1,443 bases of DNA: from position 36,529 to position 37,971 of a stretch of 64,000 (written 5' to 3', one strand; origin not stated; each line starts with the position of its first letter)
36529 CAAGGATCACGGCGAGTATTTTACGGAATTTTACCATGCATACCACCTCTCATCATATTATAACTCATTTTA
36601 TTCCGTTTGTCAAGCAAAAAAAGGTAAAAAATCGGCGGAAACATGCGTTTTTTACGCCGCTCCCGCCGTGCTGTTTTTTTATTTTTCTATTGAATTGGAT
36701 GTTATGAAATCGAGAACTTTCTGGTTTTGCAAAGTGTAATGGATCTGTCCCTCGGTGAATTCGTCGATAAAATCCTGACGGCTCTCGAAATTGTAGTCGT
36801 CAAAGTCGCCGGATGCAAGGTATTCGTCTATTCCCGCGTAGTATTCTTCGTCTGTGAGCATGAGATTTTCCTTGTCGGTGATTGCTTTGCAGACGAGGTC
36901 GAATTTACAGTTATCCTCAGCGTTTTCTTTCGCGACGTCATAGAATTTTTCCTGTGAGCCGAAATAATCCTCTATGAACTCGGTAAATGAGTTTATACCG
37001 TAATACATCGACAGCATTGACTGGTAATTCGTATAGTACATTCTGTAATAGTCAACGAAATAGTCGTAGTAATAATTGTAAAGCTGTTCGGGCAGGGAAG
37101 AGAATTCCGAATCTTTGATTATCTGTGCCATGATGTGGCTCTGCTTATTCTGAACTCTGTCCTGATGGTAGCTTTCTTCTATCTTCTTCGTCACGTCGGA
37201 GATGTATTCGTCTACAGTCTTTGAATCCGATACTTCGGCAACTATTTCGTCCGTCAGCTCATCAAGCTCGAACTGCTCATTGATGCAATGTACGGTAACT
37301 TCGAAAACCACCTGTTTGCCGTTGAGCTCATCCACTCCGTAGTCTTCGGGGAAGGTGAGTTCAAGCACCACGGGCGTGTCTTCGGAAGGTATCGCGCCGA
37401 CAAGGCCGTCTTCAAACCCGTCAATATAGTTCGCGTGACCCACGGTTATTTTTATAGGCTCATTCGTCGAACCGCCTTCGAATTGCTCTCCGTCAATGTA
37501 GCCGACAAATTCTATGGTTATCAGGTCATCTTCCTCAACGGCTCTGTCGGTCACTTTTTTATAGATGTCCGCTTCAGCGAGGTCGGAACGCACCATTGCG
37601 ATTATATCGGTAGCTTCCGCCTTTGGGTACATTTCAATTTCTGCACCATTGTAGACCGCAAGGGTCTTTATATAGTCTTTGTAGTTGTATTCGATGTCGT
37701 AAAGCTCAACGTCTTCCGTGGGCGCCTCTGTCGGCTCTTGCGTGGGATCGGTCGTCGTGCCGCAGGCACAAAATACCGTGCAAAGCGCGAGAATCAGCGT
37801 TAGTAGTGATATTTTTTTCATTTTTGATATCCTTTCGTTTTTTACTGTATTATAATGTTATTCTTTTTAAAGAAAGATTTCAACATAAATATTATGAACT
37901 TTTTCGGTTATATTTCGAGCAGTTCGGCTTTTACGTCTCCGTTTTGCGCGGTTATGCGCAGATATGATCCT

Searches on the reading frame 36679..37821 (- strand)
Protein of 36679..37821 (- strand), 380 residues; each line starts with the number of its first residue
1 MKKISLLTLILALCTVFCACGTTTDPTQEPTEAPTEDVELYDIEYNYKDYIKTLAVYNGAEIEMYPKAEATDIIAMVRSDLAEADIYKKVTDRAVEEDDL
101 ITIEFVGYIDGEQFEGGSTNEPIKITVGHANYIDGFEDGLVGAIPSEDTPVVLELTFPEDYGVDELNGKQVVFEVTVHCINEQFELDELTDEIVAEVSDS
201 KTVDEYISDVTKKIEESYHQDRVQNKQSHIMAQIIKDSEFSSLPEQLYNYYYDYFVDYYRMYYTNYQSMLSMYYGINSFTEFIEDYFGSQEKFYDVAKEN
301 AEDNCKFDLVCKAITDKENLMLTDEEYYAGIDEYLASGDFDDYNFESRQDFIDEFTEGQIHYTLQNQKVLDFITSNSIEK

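Call 3: search_protein_families(library=pfam, proteins=[window:36679-37821:-], max_evalue=0.01)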
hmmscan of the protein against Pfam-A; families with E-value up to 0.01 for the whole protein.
window:36679-37821:- (380 aa): 2 families
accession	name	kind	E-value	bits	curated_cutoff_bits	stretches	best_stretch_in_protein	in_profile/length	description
PF00254.34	FKBP_C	-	5.5e-11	43.1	21.1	1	93-177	3-93/94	FKBP-type peptidyl-prolyl cis-trans isomerase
PF05698.19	Trigger_C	-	1.3e-08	35.5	22.7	1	202-373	1-160/162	Bacterial trigger factor protein (TF) C-terminus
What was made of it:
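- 36679..37821 (-): Upstream neighbour: a lipoprotein FKBP/trigger-factor-type PPIase with its own short Pro/Thr linker after the lipobox (FCAC-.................). It is not part of the cassette. PF00254 and PF05698 (call 3).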

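Call 48: search_protein_families(library=ncbifam, proteins=[window:36682-37821:-], max_evalue=0.01)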
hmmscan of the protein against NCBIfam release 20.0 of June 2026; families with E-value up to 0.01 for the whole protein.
window:36682-37821:- (380 aa): 1 family
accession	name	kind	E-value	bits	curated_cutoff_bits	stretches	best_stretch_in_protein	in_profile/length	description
TIGR00115.1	tig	equivalog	1.4e-42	146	180.2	1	69-373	123-409/410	trigger factor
